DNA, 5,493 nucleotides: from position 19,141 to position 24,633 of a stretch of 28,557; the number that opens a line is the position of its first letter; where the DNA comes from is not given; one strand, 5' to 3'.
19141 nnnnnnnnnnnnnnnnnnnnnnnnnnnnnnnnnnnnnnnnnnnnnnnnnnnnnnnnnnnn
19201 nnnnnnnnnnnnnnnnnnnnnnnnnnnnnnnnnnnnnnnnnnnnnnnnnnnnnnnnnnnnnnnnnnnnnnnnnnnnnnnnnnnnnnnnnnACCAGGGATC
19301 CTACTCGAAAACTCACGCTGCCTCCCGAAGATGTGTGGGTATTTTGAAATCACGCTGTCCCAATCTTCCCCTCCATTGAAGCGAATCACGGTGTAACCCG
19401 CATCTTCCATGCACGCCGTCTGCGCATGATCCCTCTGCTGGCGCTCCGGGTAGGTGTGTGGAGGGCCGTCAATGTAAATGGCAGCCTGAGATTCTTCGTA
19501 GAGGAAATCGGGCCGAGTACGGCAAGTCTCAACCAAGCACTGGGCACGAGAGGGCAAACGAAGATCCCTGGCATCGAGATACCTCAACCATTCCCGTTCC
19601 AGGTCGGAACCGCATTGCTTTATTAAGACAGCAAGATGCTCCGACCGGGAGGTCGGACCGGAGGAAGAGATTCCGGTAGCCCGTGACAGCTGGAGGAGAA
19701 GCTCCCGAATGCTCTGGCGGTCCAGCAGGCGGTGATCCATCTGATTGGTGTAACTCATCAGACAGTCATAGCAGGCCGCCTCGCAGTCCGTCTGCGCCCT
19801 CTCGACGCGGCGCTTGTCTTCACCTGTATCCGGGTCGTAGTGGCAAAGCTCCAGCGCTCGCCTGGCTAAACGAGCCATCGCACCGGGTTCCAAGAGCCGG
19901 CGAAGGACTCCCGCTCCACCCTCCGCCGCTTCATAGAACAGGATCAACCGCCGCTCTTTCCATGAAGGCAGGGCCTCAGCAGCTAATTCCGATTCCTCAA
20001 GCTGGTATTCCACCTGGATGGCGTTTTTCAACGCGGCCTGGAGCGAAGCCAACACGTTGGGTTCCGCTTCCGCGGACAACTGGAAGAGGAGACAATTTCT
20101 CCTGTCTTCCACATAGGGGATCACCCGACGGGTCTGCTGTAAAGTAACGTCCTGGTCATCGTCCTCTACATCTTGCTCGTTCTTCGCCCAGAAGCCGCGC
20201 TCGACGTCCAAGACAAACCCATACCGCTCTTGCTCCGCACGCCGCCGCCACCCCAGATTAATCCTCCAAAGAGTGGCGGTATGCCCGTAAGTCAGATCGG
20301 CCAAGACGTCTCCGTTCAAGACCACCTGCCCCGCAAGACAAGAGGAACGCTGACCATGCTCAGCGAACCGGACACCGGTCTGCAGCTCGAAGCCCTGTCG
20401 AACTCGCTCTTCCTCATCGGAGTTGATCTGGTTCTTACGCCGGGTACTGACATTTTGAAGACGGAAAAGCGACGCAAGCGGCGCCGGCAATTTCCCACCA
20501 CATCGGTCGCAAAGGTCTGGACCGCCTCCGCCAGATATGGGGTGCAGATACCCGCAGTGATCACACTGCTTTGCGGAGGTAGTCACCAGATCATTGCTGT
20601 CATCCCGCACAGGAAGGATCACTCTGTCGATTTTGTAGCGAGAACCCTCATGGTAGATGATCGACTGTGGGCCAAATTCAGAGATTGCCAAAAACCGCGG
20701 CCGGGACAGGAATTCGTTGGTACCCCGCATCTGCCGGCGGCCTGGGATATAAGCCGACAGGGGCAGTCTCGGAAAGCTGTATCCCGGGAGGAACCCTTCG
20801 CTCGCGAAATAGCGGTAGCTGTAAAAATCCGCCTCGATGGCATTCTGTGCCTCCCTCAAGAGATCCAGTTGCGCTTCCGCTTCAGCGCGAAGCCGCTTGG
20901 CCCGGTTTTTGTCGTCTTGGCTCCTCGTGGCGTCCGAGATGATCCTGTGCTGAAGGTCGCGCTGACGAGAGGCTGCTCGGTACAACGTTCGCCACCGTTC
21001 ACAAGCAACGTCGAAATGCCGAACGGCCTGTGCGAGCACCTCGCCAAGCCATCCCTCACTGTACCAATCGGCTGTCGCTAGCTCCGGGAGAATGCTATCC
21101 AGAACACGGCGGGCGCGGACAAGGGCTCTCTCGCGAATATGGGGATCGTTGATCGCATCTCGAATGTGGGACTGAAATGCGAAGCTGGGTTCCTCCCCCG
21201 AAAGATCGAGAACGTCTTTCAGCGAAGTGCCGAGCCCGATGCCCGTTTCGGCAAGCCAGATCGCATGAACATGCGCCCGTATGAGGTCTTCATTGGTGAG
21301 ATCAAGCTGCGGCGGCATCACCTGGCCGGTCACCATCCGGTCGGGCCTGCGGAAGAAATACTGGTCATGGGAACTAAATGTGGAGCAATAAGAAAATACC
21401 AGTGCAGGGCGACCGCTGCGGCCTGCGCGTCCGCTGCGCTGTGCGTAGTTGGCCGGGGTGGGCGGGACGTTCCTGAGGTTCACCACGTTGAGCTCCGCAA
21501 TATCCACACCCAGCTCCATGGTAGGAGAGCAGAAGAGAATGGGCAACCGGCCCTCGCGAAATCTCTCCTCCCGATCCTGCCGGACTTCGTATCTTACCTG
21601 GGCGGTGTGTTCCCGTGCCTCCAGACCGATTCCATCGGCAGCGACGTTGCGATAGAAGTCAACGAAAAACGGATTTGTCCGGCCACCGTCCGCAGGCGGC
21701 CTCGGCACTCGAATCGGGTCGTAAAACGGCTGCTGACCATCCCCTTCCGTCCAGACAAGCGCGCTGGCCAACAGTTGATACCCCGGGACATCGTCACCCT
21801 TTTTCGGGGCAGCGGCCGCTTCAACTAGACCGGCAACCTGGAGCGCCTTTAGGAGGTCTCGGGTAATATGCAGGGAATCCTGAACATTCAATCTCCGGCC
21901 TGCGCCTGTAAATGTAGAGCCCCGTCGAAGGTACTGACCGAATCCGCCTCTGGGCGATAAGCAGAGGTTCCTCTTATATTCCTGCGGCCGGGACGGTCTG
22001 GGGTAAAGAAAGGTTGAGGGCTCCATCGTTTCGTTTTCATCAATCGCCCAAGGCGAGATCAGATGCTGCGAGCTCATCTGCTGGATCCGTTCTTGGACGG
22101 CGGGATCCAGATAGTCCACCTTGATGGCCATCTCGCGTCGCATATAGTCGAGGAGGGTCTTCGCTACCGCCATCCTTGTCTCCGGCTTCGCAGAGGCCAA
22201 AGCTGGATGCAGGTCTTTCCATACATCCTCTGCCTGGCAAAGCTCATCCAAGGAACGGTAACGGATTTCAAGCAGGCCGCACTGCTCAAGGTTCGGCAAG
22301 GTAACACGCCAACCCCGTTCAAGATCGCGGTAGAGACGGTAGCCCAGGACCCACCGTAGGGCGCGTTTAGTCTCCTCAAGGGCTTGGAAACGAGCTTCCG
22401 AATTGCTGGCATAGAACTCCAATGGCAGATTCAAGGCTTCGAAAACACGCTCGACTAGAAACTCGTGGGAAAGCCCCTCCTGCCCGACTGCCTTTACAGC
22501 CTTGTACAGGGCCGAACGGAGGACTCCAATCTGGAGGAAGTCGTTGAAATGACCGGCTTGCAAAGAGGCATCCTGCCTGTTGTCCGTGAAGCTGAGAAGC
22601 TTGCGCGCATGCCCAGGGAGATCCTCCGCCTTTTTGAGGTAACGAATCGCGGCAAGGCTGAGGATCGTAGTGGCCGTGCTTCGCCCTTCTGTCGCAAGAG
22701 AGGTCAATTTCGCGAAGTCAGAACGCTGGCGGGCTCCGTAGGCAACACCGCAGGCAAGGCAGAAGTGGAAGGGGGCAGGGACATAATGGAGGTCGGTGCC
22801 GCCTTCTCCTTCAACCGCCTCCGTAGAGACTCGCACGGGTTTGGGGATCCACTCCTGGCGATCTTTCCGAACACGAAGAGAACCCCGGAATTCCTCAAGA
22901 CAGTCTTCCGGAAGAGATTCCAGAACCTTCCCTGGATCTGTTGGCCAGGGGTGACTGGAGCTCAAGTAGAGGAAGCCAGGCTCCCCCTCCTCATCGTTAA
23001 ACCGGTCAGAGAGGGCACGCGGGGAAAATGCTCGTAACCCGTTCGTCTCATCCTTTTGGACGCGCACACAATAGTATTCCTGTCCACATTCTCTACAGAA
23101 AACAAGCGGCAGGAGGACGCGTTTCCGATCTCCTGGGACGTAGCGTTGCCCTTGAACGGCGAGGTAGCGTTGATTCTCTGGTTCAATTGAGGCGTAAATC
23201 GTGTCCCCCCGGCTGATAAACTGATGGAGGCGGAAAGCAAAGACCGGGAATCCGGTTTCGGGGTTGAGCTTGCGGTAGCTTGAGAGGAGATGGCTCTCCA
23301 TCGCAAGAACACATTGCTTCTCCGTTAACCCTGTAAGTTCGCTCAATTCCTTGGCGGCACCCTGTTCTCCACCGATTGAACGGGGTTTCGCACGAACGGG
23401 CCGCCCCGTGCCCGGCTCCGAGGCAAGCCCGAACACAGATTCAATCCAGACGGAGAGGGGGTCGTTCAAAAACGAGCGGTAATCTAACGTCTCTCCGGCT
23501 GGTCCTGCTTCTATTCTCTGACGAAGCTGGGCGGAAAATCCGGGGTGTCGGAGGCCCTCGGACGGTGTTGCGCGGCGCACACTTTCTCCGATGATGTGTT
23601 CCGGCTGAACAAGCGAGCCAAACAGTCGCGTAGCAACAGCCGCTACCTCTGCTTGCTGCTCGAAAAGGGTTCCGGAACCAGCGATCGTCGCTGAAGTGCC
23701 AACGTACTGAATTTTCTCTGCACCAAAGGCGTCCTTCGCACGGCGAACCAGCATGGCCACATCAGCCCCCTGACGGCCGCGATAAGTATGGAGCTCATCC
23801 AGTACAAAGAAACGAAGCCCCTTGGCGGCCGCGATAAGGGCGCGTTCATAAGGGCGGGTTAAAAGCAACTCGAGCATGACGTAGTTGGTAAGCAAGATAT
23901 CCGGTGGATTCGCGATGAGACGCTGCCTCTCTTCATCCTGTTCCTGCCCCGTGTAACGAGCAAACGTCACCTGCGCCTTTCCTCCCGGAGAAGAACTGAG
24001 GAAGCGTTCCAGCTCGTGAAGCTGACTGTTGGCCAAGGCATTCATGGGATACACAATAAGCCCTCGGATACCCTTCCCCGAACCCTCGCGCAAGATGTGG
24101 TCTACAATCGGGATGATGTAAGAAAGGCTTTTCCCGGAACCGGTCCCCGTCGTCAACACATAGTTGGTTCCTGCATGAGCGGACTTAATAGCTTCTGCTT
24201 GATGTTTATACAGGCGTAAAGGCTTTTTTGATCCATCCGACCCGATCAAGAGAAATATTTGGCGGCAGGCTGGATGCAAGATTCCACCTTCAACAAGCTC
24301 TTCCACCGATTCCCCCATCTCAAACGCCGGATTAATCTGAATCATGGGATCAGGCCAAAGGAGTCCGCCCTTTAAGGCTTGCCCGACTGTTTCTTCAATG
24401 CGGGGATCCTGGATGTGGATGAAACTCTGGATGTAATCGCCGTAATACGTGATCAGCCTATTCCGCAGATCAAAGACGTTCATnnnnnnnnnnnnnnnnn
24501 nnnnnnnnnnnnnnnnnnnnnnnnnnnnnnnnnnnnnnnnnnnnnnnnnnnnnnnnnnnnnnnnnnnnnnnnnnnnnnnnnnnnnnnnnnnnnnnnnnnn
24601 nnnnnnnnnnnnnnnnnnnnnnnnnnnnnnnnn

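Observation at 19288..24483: Giant helicase with split RecA lobes, two Cys4 modules and a C-terminal Vsr-like endonuclease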

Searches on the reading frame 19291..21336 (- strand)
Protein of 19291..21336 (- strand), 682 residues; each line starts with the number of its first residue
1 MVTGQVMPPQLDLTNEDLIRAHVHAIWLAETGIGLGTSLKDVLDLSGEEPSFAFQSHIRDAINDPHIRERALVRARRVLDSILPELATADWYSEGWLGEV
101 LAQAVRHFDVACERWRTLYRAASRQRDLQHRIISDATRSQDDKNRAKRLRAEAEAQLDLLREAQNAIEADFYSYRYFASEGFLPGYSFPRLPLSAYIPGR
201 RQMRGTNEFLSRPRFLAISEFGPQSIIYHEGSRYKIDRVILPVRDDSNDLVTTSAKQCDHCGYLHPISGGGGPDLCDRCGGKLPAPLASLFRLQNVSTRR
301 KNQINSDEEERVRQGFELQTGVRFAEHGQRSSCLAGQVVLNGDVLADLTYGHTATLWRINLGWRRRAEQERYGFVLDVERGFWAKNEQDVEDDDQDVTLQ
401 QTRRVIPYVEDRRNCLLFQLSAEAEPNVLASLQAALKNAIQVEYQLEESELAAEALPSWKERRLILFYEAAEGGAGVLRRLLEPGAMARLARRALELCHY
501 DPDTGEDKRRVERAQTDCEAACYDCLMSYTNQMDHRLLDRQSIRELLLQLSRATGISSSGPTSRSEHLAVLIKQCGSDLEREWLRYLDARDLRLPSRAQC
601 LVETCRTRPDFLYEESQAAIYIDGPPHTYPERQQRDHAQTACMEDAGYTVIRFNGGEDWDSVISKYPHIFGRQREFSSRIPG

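Call 31: predict_structure(alignment_id=A3)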
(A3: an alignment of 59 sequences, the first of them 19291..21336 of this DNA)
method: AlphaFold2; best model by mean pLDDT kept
length: 682 residues; sequences in the alignment: 59
mean_pLDDT: 76.6   pTM: 0.74
mean pLDDT of the five models: 76.6, 75.6, 75.5, 72.3, 70.4
residues with pLDDT >= 90: 182; 70-90: 323; 50-70: 77; < 50: 100
segments of 3 or more residues with pLDDT < 50: 1-8, 163-216, 218-233, 245-247, 388-397, 675-682
pLDDT, mean of each block of 10 residues (from residue 1): 37 73 82 70 80 87 91 92 79 82 82 75 86 87 83 77 44 36 33 27 39 47 42 59 59 89 86 84 90 70 58 74 73 85 93 85 81 83 61 45 84 89 94 96 85 91 91 72 92 97 94 87 89 92 97 82 76 90 89 86 90 87 73 85 89 82 85 45 25
secondary structure, 60 per line:
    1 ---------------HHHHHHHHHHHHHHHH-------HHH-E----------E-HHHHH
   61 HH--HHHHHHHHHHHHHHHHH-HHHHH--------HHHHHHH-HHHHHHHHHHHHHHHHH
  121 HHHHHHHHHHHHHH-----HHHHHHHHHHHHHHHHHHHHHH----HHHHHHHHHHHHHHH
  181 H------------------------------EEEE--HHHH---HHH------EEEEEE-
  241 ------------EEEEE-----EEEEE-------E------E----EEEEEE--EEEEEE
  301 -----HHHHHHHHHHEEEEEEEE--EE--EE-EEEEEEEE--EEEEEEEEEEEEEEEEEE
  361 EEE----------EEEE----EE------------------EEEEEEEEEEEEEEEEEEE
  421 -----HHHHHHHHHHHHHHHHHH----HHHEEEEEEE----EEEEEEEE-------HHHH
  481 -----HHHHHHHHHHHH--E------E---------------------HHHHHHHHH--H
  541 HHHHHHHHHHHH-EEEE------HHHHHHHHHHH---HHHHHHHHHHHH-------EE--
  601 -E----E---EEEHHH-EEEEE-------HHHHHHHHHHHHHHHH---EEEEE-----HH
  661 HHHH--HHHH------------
elements in order (helices of 4 or more, strands of 3 or more residues): H16-31 H56-62 H65-81 H83-87 H96-102 H104-134 H140-161 H166-181 E212-215 H218-221 E234-239 E253-257 E263-267 E287-292 E295-300 H306-315 E316-323 E333-340 E343-363 E374-377 E402-420 H426-443 E451-457 E462-469 H477-480 H486-497 H529-537 H540-552 E554-557 H564-574 H578-589 E611-613 E618-622 H630-645 E649-653 H659-664 H667-670

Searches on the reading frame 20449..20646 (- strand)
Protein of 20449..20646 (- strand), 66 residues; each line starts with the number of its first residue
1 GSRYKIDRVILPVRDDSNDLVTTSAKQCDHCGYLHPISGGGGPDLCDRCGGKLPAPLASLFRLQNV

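Call 51: search_protein_families(library=pfam, proteins=[window:20449-20646:-], max_evalue=10)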
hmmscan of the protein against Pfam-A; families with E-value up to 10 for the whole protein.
window:20449-20646:- (66 aa): 9 families
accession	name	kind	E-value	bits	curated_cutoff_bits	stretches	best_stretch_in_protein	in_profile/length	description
PF10571.15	UPF0547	-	0.017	15.7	29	1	21-33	10-22/26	Uncharacterised protein family UPF0547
PF12773.13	DZR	-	0.031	14.9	27.3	1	22-54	9-35/45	Double zinc ribbon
PF02150.21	Zn_ribbon_RPB9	-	0.05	13.9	25.2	1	26-38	22-34/36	RNA polymerases M/15 Kd subunit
PF13248.11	Zn_ribbon_3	-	0.052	13.5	27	1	20-33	11-24/26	zinc-ribbon domain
PF05191.20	ADK_lid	-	0.16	12.3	26.6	1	43-53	21-31/36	Adenylate kinase, active site lid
PF03367.19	Zn_ribbon_ZPR1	-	0.29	11.1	23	1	23-33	33-43/56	ZPR1 zinc-finger domain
PF14149.11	YhfH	-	0.35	11.2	27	1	24-32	12-20/37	YhfH-like protein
PF12837.12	Fer4_6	-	0.5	10.9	25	0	23-32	4-13/24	4Fe-4S binding domain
PF24254.1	DUF7455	-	1.6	8.8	27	0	23-32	2-11/54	Domain of unknown function (DUF7455)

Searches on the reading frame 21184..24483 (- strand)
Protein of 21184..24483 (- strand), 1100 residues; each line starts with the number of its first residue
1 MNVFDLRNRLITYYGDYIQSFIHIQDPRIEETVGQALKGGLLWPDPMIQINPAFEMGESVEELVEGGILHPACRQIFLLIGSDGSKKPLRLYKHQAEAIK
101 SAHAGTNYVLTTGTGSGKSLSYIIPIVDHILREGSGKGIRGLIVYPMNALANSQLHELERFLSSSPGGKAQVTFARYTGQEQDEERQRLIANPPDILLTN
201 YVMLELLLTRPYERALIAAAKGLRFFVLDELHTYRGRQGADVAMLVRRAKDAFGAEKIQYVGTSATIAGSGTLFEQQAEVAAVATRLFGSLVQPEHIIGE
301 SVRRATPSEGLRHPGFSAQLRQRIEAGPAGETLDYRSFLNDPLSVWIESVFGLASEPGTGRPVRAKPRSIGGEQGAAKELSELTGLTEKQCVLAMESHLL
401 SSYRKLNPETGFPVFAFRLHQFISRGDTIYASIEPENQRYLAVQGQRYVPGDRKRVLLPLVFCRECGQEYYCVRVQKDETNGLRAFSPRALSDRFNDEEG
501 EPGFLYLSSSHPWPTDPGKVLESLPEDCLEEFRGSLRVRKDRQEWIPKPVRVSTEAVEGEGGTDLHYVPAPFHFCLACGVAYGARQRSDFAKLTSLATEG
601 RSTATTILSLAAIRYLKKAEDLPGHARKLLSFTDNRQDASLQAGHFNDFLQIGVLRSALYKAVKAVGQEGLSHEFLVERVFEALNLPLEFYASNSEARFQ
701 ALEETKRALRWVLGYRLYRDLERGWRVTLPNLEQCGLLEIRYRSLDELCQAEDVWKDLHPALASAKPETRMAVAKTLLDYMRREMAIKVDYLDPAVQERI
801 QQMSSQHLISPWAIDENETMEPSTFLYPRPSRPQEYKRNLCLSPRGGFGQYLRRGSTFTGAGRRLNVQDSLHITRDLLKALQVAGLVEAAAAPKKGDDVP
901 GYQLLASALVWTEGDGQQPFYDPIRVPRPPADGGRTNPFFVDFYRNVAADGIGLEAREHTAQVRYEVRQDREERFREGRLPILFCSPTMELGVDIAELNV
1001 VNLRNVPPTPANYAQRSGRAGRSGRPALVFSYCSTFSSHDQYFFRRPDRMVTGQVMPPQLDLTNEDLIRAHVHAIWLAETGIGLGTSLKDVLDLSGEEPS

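Call 30: predict_structure(alignment_id=A2)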
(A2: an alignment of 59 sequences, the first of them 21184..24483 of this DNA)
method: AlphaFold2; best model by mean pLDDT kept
length: 1100 residues; sequences in the alignment: 59
mean_pLDDT: 87.5   pTM: 0.83
mean pLDDT of the five models: 87.5, 84.8, 82.2, 79.3, 77.7
residues with pLDDT >= 90: 579; 70-90: 458; 50-70: 59; < 50: 4
segments of 3 or more residues with pLDDT < 50: none
pLDDT, mean of each block of 10 residues (from residue 1): 93 91 91 90 90 89 94 86 77 94 95 78 94 91 83 77 60 85 85 93 88 89 94 85 93 93 81 87 94 93 88 91 87 86 94 86 90 91 95 94 84 86 84 92 83 91 94 89 89 80 93 89 86 80 91 92 93 93 82 80 89 91 89 80 91 94 93 96 92 91 96 95 81 94 95 93 93 96 95 95 93 87 93 85 89 86 83 95 95 86 96 92 89 89 89 87 80 89 76 76 68 76 83 68 79 81 88 85 58 54
secondary structure, 60 per line:
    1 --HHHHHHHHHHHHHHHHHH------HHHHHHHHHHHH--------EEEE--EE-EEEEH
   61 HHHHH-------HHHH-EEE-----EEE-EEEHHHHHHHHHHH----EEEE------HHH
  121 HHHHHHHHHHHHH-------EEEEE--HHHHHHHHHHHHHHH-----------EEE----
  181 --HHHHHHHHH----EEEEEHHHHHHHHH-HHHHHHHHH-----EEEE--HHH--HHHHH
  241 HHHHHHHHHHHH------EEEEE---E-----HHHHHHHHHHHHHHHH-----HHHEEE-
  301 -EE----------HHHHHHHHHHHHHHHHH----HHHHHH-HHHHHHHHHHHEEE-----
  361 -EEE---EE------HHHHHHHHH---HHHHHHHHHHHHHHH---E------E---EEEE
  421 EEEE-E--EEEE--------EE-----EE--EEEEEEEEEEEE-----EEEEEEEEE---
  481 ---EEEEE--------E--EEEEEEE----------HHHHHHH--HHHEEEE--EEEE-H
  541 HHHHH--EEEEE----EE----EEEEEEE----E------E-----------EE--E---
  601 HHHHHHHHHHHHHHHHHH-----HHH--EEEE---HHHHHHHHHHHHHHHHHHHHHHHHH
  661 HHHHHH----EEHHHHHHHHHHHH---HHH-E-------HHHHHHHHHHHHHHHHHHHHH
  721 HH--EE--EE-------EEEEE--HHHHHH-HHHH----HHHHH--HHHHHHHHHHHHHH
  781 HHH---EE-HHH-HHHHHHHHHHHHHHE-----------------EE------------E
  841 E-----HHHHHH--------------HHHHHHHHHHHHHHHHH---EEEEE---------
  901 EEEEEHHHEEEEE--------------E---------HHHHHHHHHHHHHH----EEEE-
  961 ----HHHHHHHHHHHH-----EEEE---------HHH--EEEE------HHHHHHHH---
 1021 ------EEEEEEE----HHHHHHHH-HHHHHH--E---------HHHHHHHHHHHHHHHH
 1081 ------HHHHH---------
elements in order (helices of 4 or more, strands of 3 or more residues): H3-20 H27-38 E47-50 E56-59 H60-65 H73-76 E78-80 E86-88 E90-92 H93-103 E108-111 H118-133 E141-145 H148-162 E174-176 H183-191 E196-200 H201-209 H211-219 E225-228 H236-252 E259-263 H273-288 E297-299 H314-330 H335-340 H342-352 E353-355 E362-364 H376-384 H388-402 E417-424 E429-432 E452-463 E469-477 E484-488 E500-506 H517-523 E529-532 E535-538 H540-545 E548-552 E563-569 H601-618 E629-632 H636-666 H673-684 H700-722 E738-742 H745-750 H752-755 H760-764 H767-783 H794-807 H847-852 H867-883 E887-891 E901-905 E909-913 H938-951 E956-959 H965-976 E982-985 E1000-1003 H1010-1017 E1027-1033 H1038-1045 H1047-1052 H1065-1080 H1087-1091

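Call 50: fold_search(model_id=the predicted structure, library=pdb)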
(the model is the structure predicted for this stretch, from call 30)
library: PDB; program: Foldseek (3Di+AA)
matches with E <= 10: 1417; with E <= 0.001: 534
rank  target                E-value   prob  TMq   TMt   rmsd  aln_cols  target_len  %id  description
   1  6znp_A                1.4e-10  1.00  0.19  0.28   5.7       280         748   24  Crystal Structure of DUF1998 helicase MrfA bound to DNA (released 2020-11-25)
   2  6znq_B                1.5e-10  1.00  0.20  0.30  10.8       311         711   23  Crystal Structure of DUF1998 helicase MrfA bound to DNA and AMPPNP (released 2020-11-25)
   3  6znp_B                2.1e-10  1.00  0.19  0.30  10.8       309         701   22  Crystal Structure of DUF1998 helicase MrfA bound to DNA (released 2020-11-25)
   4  5v9x_A                3.7e-09  1.00  0.16  0.23   8.6       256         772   23  Structure of Mycobacterium smegmatis helicase Lhr bound to ssDNA and AMP-PNP (released 2017-12-06)
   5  6zns                  3.4e-08  1.00  0.17  0.28   6.4       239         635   26  Crystal Structure of DUF1998 helicase MrfA (released 2020-11-25)
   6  8x19_I                2.0e-07  1.00  0.24  0.29  34.2      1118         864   12  Structure of nucleosome-bound SRCAP-C in the ADP-BeFx-bound state (released 2024-03-06)
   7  9cab_A                2.2e-07  1.00  0.23  0.33  33.1      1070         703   12  Cryo-EM structure of human SRCAP-nucleosome complex in the encounter state (composite structure) (released 2025-06-18)
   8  5gvr                  2.7e-07  1.00  0.16  0.66   7.1       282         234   19  Crystal structure of the DDX41 DEAD domain in an apo closed form (released 2016-10-19)
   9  9ca7_A                2.8e-07  1.00  0.23  0.33  33.3      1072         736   12  Cryo-EM structure of human SRCAP-nucleosome complex in the fully-engaged state (composite structure) (released 2025-06-18)
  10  8x1c_I                3.0e-07  1.00  0.23  0.28  35.6      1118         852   11  Structure of nucleosome-bound SRCAP-C in the ADP-bound state (released 2024-03-06)
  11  5h1y_B                4.7e-07  1.00  0.15  0.61  12.6       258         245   18  Crystal structure of the DDX41 DEAD domain in complex with SO42- and Mg2+ (released 2017-01-18)
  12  9b1d_A                5.5e-07  1.00  0.22  0.32  35.9      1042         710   12  Cryo-EM structure of native SWR1 bound to DNA (composite structure) (released 2024-10-09)
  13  3dkp                  8.3e-07  1.00  0.16  0.65  12.9       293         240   19  Human DEAD-box RNA-helicase DDX52, conserved domain I in complex with ADP (released 2008-08-12)
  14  9dlp_D                9.2e-07  1.00  0.16  0.70   3.8       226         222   18  Cryo-EM structure of human TREX-2 complex bound to DDX39B(UAP56) (released 2025-06-04)
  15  9dlv_D                1.1e-06  1.00  0.16  0.73   3.7       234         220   18  Cryo-EM structure of the human TREX-2.1 complex (LENG8/PCID2/DSS1) bound to DDX39B(UAP56) (released 2025-09-17)
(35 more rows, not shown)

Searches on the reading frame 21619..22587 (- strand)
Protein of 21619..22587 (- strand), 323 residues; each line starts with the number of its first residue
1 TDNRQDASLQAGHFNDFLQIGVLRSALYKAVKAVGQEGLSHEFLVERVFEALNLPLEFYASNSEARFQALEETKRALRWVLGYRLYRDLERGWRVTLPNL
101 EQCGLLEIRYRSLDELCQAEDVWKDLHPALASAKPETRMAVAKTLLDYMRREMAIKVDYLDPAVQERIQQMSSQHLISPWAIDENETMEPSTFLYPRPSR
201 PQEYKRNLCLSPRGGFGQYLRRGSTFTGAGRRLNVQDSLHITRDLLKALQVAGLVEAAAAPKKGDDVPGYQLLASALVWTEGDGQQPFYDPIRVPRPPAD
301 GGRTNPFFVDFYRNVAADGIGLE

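Call 51: search_protein_families(library=pfam, proteins=[window:21619-22587:-], max_evalue=10)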
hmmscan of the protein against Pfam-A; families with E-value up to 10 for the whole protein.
window:21619-22587:- (323 aa): 2 families
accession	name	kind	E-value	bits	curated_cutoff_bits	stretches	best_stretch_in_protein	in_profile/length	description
PF03603.18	DNA_III_psi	-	0.00073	20.2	22.2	1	40-102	48-110/127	DNA polymerase III psi subunit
PF24538.1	DUF7599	-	0.031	14.4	27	1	77-107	27-56/85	Domain of unknown function (DUF7599)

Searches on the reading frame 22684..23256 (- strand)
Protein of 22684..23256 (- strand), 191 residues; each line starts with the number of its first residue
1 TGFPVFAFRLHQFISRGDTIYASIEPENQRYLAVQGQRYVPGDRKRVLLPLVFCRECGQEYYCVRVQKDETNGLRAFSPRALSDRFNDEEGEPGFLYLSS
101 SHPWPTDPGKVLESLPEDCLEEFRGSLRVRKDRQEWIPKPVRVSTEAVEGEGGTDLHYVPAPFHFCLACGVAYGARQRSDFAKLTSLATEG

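Call 51: search_protein_families(library=pfam, proteins=[window:22684-23256:-], max_evalue=10)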
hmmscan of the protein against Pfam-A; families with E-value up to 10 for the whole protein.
window:22684-23256:- (191 aa): 2 families
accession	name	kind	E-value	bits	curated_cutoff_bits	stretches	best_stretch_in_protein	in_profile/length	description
PF13240.11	Zn_Ribbon_1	-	0.77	10.1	25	0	53-60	1-8/23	zinc-ribbon domain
PF11682.14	Zn_ribbon_11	-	1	9.5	24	1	53-68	20-35/37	Probable zinc-ribbon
